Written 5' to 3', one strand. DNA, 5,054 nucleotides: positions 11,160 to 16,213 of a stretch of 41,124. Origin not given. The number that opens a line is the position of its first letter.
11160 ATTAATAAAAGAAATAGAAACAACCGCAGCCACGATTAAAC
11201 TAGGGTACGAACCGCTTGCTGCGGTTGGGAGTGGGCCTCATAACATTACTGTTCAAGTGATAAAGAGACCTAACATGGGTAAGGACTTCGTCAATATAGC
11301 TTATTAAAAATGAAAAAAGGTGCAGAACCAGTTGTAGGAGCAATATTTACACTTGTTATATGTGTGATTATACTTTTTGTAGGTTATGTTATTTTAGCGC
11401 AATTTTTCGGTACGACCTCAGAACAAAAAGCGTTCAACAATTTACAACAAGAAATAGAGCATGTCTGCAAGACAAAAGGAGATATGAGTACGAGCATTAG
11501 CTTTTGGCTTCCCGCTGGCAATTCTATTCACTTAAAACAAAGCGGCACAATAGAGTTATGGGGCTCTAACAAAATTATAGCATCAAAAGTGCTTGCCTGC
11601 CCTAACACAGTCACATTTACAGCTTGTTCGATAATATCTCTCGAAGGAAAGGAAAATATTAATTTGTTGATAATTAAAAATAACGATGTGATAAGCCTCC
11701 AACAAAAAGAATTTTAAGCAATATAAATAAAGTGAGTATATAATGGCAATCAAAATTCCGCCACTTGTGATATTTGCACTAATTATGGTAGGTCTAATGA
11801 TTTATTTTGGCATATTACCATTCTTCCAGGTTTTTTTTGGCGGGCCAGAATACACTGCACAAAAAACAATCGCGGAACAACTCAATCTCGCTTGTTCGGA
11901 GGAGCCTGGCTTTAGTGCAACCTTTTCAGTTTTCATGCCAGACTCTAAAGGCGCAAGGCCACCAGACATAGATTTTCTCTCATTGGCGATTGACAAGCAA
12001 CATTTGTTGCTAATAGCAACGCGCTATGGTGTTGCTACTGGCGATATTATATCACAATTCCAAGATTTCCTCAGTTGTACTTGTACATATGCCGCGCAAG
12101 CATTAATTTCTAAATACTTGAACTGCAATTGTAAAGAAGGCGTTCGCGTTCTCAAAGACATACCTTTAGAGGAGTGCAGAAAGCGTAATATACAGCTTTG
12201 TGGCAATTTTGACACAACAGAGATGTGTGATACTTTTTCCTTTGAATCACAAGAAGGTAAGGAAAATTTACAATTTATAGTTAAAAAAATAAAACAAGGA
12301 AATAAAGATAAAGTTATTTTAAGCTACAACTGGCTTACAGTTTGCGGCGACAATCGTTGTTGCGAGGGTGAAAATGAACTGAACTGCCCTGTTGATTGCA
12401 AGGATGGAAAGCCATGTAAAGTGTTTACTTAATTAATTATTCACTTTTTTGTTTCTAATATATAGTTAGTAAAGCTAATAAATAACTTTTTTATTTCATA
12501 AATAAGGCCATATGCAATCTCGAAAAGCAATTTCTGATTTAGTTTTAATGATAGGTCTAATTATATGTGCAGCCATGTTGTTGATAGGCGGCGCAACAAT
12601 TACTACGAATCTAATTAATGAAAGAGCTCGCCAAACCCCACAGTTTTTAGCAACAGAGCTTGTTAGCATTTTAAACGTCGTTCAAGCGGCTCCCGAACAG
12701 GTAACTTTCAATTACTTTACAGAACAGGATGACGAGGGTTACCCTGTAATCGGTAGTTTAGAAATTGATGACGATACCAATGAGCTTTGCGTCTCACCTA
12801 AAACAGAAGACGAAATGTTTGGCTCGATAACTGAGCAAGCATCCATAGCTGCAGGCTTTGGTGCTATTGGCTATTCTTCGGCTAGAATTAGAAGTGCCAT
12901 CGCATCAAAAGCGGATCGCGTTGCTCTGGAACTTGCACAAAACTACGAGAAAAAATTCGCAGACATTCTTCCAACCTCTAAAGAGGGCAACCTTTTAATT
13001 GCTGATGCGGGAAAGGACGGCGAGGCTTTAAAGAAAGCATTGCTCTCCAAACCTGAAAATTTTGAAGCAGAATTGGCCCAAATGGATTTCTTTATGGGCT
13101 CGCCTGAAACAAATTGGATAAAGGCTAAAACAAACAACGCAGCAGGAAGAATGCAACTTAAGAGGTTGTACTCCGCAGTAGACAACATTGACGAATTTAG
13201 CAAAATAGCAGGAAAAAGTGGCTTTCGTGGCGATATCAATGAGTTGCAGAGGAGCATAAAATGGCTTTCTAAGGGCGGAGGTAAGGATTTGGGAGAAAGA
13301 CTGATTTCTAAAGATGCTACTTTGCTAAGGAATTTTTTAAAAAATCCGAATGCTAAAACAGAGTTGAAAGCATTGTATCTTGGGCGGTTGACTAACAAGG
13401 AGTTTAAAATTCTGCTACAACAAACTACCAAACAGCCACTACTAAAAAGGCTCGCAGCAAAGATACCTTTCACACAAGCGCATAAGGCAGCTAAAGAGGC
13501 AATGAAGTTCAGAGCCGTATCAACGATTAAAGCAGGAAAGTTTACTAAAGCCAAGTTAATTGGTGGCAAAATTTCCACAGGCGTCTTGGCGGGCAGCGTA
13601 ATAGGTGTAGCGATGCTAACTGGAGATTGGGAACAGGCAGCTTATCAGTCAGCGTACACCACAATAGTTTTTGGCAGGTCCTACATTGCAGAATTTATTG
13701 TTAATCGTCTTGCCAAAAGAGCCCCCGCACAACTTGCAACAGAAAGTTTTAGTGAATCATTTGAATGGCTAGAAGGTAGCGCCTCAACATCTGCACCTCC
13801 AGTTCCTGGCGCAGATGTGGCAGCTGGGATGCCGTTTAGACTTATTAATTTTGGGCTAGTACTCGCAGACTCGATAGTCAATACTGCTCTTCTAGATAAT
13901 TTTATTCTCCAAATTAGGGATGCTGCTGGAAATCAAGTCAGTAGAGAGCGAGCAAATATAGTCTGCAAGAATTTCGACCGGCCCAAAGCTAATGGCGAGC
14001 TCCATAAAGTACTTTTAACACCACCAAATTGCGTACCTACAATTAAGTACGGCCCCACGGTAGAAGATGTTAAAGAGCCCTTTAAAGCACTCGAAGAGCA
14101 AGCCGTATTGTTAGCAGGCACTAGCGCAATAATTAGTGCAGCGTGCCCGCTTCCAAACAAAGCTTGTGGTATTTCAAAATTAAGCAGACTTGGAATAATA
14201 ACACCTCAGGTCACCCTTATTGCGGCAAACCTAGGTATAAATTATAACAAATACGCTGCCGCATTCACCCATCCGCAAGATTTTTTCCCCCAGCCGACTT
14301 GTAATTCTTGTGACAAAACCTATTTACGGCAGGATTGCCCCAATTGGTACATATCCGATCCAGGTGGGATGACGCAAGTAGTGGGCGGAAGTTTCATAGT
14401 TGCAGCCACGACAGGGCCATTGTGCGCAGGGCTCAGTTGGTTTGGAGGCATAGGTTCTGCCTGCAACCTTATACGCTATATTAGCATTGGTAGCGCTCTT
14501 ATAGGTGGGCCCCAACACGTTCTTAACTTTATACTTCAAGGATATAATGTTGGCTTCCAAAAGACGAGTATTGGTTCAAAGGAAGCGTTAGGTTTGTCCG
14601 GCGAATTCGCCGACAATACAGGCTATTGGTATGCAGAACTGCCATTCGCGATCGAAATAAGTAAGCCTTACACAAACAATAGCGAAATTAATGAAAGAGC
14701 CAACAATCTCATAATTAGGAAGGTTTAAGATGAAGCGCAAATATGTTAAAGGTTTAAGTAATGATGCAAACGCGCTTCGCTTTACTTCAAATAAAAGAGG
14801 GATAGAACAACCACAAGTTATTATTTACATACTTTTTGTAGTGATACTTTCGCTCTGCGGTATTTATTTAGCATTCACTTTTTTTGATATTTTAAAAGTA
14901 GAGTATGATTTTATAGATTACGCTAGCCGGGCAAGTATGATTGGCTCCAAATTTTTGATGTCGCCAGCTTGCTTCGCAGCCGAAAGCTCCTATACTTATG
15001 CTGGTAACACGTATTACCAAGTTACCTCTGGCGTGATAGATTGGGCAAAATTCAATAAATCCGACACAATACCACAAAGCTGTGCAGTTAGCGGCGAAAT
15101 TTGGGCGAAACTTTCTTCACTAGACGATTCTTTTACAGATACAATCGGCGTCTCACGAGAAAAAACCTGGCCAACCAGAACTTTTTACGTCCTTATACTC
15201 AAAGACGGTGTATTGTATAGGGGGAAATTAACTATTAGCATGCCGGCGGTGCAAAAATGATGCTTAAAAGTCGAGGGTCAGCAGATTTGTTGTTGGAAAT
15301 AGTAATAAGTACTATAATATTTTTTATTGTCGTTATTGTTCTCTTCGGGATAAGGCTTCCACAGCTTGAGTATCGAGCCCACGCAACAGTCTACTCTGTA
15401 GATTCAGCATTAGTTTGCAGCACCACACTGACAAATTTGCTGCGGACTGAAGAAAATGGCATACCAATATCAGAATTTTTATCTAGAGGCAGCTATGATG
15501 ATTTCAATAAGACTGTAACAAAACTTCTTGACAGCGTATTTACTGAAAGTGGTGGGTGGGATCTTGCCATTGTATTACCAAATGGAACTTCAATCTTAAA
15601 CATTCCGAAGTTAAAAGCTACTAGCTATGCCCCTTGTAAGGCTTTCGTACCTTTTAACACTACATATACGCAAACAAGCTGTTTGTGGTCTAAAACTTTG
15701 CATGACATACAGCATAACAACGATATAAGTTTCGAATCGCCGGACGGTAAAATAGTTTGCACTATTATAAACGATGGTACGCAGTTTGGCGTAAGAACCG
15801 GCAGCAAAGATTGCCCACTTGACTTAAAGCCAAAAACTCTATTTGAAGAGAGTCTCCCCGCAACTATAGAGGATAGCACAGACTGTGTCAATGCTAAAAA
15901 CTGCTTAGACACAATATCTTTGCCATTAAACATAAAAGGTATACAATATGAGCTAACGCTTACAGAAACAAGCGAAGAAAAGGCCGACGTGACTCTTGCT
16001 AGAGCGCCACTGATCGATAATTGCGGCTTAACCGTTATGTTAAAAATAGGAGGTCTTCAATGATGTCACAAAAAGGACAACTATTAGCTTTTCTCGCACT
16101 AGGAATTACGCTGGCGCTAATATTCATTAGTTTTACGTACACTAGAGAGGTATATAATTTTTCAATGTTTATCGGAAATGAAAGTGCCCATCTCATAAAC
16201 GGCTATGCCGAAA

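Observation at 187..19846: A ~19.7-kb type IV filament super-locus: one ATPase, one platform and ~18 prepilin-like or N-anchored secreted proteins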

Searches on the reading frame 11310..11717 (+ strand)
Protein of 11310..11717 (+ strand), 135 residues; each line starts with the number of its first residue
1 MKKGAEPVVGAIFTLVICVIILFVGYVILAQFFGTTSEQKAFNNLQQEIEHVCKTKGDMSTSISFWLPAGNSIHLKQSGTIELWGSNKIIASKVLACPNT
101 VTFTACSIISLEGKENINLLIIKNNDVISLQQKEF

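Call 4: search_protein_families(library=pfam, max_evalue=0.1, proteins=[window:11310-11717:+])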
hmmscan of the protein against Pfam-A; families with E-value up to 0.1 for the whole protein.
window:11310-11717:+ (135 aa): 1 family
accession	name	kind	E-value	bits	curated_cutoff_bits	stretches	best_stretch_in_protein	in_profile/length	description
PF07790.16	Pilin_N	-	0.0061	17.8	25.2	1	7-77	5-68/78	Archaeal Type IV pilin, N-terminal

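Call 32: search_protein_families(library=ncbifam, max_evalue=0.01, proteins=[window:11310-11717:+])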
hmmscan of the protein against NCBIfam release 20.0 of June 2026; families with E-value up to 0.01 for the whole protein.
window:11310-11717:+ (135 aa): 0 families

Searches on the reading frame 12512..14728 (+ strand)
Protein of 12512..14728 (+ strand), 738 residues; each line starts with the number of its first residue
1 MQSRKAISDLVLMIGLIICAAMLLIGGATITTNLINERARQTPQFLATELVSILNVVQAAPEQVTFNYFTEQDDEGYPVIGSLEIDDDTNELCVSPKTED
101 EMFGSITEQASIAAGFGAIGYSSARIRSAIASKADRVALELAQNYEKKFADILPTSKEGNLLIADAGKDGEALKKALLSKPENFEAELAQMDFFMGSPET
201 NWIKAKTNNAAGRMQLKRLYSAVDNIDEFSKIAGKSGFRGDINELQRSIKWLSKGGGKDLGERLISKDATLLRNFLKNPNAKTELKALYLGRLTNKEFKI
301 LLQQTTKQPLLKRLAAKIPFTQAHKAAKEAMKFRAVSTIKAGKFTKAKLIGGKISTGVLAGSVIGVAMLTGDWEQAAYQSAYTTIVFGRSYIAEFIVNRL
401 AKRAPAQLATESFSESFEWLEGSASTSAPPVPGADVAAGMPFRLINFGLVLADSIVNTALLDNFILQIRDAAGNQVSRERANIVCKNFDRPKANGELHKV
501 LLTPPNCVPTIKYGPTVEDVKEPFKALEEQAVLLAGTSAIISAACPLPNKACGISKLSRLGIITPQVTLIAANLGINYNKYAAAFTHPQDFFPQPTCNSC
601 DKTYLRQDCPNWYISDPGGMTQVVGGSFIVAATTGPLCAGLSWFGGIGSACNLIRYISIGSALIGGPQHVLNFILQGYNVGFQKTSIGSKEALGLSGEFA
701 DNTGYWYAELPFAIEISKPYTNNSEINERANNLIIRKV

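Call 5: search_protein_families(library=pfam, max_evalue=0.1, proteins=[window:12512-14728:+])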
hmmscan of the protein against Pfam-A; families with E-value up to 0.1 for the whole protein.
window:12512-14728:+ (738 aa): 0 families

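Call 23: find_homologous_proteins(query=window:12512-14728:+, max_evalue=0.001)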
Query window:12512-14728:+ (738 aa): 9 proteins with E <= 0.001 among 8000 candidates.
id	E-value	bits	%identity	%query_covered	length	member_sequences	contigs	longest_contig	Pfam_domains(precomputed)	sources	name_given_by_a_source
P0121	0.0e+0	1652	100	100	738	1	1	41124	-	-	-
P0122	3.6e-177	609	42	100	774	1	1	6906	-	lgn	-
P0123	2.5e-171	590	41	100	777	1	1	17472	-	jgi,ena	-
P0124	7.3e-110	387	36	65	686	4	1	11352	-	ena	-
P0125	3.5e-104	368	34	100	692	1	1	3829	-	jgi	jgi:hypothetical protein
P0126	1.9e-99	352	34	58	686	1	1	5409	-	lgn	-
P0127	1.3e-97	346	33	58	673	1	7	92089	-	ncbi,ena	-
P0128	9.1e-74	267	28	70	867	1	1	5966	-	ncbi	-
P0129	2.4e-70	256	33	85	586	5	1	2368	-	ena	-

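Call 35: find_encoding_contigs(protein=P0123, flank=10000, max_places=2)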
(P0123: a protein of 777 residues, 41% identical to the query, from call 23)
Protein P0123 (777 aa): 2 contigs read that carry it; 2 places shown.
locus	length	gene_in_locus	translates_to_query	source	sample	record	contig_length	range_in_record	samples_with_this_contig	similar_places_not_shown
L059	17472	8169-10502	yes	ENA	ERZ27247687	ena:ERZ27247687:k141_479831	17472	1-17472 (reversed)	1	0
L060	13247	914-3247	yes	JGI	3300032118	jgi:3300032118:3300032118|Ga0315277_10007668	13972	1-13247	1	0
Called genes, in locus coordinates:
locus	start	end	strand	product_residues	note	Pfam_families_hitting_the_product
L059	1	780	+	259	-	?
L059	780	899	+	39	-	-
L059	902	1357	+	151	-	-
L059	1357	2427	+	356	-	-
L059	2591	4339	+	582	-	-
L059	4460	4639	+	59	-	-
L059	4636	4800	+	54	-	-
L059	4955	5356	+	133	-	-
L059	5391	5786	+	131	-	-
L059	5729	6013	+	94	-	-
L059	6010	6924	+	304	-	-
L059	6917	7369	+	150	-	-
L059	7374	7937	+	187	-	-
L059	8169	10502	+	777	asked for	-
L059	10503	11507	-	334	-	-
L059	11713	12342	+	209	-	-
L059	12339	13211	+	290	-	-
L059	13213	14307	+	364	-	-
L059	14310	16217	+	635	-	PF13517:FG-GAP_3 (faint)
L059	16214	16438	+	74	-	-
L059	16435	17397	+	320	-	-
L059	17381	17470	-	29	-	?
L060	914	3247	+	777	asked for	-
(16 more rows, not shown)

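Call 36: find_encoding_contigs(protein=P0127, flank=10000, max_places=2)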
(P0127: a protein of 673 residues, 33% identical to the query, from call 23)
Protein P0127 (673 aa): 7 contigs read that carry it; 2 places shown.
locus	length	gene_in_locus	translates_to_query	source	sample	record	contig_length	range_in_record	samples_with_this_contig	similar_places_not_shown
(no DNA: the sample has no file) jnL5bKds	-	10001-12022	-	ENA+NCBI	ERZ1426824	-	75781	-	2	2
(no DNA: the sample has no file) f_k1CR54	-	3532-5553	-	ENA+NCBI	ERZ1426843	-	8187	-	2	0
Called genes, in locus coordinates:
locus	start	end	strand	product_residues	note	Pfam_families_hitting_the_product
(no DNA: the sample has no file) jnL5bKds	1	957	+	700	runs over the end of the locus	-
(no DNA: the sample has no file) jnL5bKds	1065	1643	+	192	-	-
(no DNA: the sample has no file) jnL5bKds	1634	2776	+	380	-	-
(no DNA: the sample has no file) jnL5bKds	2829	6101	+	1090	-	PF13415:Beta-prop_FBX42, PF24681:Kelch_KLHDC2_KLHL20_DRC7, PF24981:Beta-prop_ATRN-LZTR1, PF13415:Beta-prop_FBX42, PF01344:Kelch_1, PF13415:Beta-prop_FBX42, PF13418:Beta-prop_TYW4, PF24681:Kelch_KLHDC2_KLHL20_DRC7, +8 more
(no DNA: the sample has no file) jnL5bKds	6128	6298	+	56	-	-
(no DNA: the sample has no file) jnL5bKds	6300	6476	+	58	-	-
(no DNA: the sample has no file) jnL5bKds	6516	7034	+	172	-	-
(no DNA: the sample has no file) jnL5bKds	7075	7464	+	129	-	-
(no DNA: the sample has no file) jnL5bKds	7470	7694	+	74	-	-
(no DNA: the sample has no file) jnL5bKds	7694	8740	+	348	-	-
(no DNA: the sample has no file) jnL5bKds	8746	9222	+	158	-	-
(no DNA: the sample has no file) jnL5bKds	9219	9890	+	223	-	-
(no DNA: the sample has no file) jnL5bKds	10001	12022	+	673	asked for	-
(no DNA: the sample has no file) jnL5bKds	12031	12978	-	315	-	-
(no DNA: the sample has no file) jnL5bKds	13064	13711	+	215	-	-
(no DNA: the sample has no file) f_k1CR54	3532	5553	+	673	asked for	-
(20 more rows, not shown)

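Call 60: search_protein_families(library=pfam, max_evalue=0.01, proteins=[L059:10503-11507:-, L059:2591-4339:+, L059:14310-16217:+])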
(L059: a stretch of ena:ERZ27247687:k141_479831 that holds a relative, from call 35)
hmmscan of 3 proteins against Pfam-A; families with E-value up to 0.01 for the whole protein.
L059:10503-11507:- (334 aa): 0 families

L059:2591-4339:+ (582 aa): 0 families

L059:14310-16217:+ (635 aa): 2 families
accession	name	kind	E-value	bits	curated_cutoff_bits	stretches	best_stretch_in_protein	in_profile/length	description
PF13517.12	FG-GAP_3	-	9.4e-10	39.4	26.9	2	402-453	10-60/61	FG-GAP-like repeat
PF01839.29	FG-GAP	-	0.0014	18.9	22.1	0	562-579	2-19/37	FG-GAP repeat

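Call 68: search_protein_representatives(alignment_id=A2)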
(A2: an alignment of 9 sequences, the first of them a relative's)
Query: 9 sequences, 702 profile positions. Proteins with E-value up to 0.001 (for the whole library): 45; up to 1e-10: 35; up to 1e-30: 26. The best 45 are listed.
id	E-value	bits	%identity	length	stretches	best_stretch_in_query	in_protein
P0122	2.3e-281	952.1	-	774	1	1-702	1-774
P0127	1.3e-275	933.1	-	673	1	2-702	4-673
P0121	5.0e-263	891.5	-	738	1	1-702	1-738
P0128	4.0e-238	809.2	-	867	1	2-701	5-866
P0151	2.6e-231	786.7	-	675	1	2-702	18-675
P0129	7.1e-228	775.3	-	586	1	1-599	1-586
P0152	4.2e-201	686.8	-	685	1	2-702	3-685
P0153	1.4e-200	685.1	-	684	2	247-701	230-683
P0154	2.1e-168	578.7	-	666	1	2-702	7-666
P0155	2.4e-167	575.3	-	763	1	1-702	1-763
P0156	7.7e-126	438.1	-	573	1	113-701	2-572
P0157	3.4e-119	416.1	-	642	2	273-701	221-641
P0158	1.5e-110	387.6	-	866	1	3-688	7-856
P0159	1.1e-108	381.4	-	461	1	249-683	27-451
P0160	2.2e-104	367.2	-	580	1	163-702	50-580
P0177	3.7e-18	82.2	-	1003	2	1-119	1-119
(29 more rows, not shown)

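Call 70: predict_structure(alignment_id=A2)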
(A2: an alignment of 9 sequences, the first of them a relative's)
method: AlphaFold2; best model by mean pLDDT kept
length: 738 residues; sequences in the alignment: 9
mean_pLDDT: 47.2   pTM: 0.31
mean pLDDT of the five models: 47.2, 42.9, 37.9, 37.3, 34.8
residues with pLDDT >= 90: 7; 70-90: 108; 50-70: 147; < 50: 476
segments of 3 or more residues with pLDDT < 50: 1-154, 294-509, 545-558, 601-618, 643-646, 676-738
pLDDT, mean of each block of 10 residues (from residue 1): 35 39 38 40 32 26 27 36 40 38 33 27 30 34 37 52 68 77 76 79 86 89 88 85 88 84 85 76 63 48 38 30 30 27 28 29 27 33 35 38 32 34 33 31 41 45 42 36 39 34 38 69 67 59 46 46 56 64 59 53 36 47 59 53 50 61 63 45 24 30 27 30 42 31
secondary structure, 60 per line:
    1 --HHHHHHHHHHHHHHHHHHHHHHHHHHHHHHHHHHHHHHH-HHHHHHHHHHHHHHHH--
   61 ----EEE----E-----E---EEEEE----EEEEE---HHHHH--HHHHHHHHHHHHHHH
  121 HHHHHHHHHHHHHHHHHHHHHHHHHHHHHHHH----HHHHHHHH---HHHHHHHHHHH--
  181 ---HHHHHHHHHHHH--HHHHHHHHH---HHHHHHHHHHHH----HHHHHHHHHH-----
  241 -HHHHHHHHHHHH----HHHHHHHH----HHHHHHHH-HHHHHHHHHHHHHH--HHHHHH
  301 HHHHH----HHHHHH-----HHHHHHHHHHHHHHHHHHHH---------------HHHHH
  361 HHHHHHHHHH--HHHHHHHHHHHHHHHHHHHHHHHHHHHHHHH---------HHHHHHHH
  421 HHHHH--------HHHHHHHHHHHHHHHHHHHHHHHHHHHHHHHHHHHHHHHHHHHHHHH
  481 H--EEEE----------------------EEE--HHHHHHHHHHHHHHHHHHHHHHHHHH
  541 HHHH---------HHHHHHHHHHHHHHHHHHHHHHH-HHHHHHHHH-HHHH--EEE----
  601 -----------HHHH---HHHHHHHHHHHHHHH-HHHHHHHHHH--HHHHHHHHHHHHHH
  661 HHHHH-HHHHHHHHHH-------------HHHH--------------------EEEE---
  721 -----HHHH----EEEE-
elements in order (helices of 4 or more, strands of 3 or more residues): H3-41 H43-58 E65-67 E82-86 E91-95 H99-103 H106-152 H157-164 H168-178 H184-195 H198-206 H210-221 H226-235 H242-253 H258-265 H270-277 H279-292 H295-305 H310-315 H321-340 H356-370 H373-403 H413-425 H434-481 E484-487 E510-512 H515-544 H554-576 H578-586 H588-591 E594-596 H612-615 H619-633 H635-644 H647-665 H667-676 H690-693 E714-717 H726-729 E734-737

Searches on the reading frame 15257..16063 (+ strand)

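Call 5: search_protein_families(library=pfam, max_evalue=0.1, proteins=[window:15257-16063:+])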
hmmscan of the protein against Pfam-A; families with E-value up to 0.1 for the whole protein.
window:15257-16063:+ (268 aa): 2 families
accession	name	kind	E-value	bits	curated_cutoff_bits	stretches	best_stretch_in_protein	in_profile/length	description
PF02420.20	AFP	-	0.081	13.7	36.5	0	206-214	4-12/12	Insect antifreeze protein repeat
PF17189.10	Glyco_hydro_30C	-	0.096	13.3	22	0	157-177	20-43/65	Glycosyl hydrolase family 30 beta sandwich domain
